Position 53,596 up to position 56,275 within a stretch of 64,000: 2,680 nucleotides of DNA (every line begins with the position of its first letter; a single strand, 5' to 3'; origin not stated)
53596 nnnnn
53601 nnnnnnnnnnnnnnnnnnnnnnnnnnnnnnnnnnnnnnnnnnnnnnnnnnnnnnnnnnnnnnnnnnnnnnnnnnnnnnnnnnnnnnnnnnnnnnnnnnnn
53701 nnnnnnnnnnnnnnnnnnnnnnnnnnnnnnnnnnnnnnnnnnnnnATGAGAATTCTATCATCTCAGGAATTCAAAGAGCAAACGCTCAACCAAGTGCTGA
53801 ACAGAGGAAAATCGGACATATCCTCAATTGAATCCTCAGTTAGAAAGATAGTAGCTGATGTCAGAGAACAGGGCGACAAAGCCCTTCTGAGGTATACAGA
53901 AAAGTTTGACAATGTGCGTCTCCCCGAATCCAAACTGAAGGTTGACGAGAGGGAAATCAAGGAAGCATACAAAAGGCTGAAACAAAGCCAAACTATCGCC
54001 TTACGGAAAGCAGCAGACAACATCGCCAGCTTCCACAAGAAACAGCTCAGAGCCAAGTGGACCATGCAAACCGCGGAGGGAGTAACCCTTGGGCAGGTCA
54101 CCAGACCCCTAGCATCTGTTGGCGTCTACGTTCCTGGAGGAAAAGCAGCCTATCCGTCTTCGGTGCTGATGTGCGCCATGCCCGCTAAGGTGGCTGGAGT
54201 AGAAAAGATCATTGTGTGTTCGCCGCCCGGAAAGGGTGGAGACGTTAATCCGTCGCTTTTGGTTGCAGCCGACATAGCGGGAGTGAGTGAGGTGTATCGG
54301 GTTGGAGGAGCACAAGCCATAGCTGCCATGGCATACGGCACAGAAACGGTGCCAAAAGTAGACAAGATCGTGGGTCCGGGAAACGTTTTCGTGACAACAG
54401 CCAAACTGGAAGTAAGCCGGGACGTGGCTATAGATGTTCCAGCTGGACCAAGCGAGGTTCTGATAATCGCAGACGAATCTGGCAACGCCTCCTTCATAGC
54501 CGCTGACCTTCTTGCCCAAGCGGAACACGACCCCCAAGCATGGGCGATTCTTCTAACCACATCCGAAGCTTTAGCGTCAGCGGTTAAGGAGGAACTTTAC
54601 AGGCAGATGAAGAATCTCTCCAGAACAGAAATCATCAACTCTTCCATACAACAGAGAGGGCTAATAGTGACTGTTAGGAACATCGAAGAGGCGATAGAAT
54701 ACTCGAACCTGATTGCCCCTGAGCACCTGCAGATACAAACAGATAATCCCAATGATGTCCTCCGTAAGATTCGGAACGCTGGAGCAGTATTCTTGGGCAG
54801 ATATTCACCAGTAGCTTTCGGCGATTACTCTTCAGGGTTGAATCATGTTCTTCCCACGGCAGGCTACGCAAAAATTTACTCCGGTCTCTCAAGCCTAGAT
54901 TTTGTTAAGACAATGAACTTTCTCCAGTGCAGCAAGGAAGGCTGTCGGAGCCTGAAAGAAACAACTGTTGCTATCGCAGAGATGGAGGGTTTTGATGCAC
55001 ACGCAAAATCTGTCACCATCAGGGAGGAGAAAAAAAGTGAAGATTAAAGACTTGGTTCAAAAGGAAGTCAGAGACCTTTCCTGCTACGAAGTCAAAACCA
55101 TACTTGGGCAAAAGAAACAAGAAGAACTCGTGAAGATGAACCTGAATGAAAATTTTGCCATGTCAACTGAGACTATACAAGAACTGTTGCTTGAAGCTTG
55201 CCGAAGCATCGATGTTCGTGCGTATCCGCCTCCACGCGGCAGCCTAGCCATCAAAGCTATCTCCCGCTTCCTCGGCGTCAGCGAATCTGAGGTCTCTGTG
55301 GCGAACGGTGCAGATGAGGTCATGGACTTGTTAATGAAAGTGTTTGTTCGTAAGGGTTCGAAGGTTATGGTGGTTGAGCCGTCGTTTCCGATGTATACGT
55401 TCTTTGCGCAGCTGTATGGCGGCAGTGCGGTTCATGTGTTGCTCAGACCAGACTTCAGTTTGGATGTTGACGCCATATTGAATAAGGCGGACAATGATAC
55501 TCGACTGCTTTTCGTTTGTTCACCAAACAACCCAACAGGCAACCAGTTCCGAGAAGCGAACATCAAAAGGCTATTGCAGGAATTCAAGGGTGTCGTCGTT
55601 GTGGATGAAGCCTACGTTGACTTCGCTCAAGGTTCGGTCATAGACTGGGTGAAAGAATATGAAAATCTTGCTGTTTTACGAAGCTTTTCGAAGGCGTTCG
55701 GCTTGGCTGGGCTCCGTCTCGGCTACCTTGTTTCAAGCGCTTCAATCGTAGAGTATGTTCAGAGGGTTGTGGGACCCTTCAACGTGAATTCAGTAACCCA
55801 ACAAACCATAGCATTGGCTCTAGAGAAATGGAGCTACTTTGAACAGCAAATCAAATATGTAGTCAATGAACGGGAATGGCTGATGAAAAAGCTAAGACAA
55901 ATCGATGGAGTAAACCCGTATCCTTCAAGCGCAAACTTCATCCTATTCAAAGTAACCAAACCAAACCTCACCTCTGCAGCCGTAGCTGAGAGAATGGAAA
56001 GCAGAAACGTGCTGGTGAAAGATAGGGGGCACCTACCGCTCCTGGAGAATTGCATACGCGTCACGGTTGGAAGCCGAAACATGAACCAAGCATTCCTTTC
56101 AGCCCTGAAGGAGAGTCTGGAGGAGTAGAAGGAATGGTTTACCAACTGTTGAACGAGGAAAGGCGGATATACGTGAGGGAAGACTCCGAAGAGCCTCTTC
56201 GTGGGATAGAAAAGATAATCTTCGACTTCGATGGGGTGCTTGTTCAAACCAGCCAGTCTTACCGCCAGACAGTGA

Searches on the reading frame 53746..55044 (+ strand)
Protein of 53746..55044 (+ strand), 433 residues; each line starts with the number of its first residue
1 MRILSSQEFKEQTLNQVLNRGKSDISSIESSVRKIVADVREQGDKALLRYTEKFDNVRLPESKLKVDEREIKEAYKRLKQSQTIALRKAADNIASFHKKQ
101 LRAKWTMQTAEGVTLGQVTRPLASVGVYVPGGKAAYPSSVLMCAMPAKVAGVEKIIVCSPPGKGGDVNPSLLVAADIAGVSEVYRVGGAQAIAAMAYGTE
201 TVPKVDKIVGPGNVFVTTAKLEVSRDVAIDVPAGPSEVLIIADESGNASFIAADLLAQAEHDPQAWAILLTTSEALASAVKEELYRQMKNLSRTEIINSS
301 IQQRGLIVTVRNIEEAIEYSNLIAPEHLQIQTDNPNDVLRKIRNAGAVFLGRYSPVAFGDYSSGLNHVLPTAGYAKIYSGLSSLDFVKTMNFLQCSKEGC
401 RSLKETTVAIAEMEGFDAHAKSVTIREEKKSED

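Call 3: search_protein_families(library=pfam, proteins=[window:53746-55044:+], max_evalue=0.01)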
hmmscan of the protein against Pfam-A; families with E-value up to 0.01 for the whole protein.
window:53746-55044:+ (433 aa): 1 family
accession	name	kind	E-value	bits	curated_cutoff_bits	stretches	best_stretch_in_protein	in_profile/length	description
PF00815.25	Histidinol_dh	-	1.2e-175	584.9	27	1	19-426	2-410/411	Histidinol dehydrogenase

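Call 4: search_protein_families(library=ncbifam, proteins=[window:53746-55044:+], max_evalue=0.01)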
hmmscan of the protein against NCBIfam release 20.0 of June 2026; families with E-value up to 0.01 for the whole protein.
window:53746-55044:+ (433 aa): 2 families
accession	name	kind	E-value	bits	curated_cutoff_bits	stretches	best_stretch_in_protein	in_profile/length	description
TIGR00069.1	hisD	equivalog_domain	6.7e-171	568.8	243.8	1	32-426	1-393/393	histidinol dehydrogenase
NF010343.0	PRK13770.1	equivalog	1.3e-115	386.5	647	1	12-427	6-415/416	histidinol dehydrogenase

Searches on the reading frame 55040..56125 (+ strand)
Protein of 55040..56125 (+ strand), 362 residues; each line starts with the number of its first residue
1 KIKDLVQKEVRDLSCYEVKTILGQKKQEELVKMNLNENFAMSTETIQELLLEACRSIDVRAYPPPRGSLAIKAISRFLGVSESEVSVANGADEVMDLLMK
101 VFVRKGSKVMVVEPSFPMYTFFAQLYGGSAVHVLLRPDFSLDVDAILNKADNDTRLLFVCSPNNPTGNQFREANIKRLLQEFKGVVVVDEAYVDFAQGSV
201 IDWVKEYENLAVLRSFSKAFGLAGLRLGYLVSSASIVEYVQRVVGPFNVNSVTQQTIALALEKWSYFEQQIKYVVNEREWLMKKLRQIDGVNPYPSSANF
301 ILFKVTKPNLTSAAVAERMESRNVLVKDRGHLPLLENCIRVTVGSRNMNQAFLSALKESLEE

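Call 3: search_protein_families(library=pfam, proteins=[window:55040-56125:+], max_evalue=0.01)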
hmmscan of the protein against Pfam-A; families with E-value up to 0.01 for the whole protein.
window:55040-56125:+ (362 aa): 4 families
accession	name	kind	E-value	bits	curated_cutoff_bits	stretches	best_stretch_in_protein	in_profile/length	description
PF00155.27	Aminotran_1_2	-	3.5e-57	194.7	19.7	1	32-356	5-361/361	Aminotransferase class I and II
PF00266.25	Aminotran_5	-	4e-05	23.2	21.5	1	73-191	51-177/371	Aminotransferase class-V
PF04864.19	Alliinase_C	-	0.00013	21.5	22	1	143-236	127-213/363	Allinase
PF13552.11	DUF4127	-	0.001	18.2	27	1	74-268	221-418/489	Protein of unknown function (DUF4127)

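Call 4: search_protein_families(library=ncbifam, proteins=[window:55040-56125:+], max_evalue=0.01)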
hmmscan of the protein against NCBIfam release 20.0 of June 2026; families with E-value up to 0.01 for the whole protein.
window:55040-56125:+ (362 aa): 71 families (the best 25 are shown)
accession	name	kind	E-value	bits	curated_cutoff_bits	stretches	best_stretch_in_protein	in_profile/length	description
TIGR01141.1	hisC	equivalog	2.4e-98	329.2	276.55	1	8-358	2-348/349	histidinol-phosphate transaminase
NF002878.0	PRK03321.1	subfamily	3.9e-63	213.3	374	1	23-359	18-348/352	histidinol-phosphate transaminase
NF002877.0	PRK03317.1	equivalog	1.1e-62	212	409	1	30-361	33-368/374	histidinol-phosphate transaminase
NF003496.0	PRK05166.1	equivalog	6.8e-62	209.4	540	1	2-360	6-370/373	histidinol-phosphate transaminase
TIGR01140.1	L_thr_O3P_dcar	equivalog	6.9e-58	196.3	290.55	1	56-357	39-331/331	threonine-phosphate decarboxylase CobD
NF002726.0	PRK02610.1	equivalog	9.3e-53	179.5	391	1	29-361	29-370/374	histidinol-phosphate transaminase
NF006014.0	PRK08153.1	equivalog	4.2e-46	157.5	510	1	36-361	41-365/370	pyridoxal phosphate-dependent aminotransferase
NF006580.0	PRK09105.1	subfamily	1.3e-44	152.6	444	1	29-359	47-370/375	pyridoxal phosphate-dependent aminotransferase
NF004870.0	PRK06225.1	equivalog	2.6e-43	148.2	351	1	25-328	25-339/380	pyridoxal phosphate-dependent aminotransferase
NF041364.1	GntC_guanitoxin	equivalog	8.1e-42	143.4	415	1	56-326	23-321/356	guanitoxin biosynthesis PLP-dependent (S)-gamma-hydroxy-L-arginine cyclodehydratase GntC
NF051461.1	pyoverd_PtaA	equivalog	8.8e-38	129.9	500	1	25-356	31-356/359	pyoverdine biosynthesis transaminase PtaA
NF005915.1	PRK07908.1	equivalog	2e-37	129.3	360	1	28-357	12-332/332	Rv2231c family histidinol phosphate aminotransferase CobC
NF053748.1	bifunc_CobBC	exception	1.9e-32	112.5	950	1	30-356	482-796/797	bifunctional hydrogenobyrinic acid a,c-diamide synthase/histidinol phosphate aminotransferase CobBC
NF006225.0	PRK08354.1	equivalog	2.1e-29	102.9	288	1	82-359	60-315/318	putative aminotransferase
NF005305.0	PRK06836.1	equivalog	3.6e-28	98.9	376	1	79-325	95-356/396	pyridoxal phosphate-dependent aminotransferase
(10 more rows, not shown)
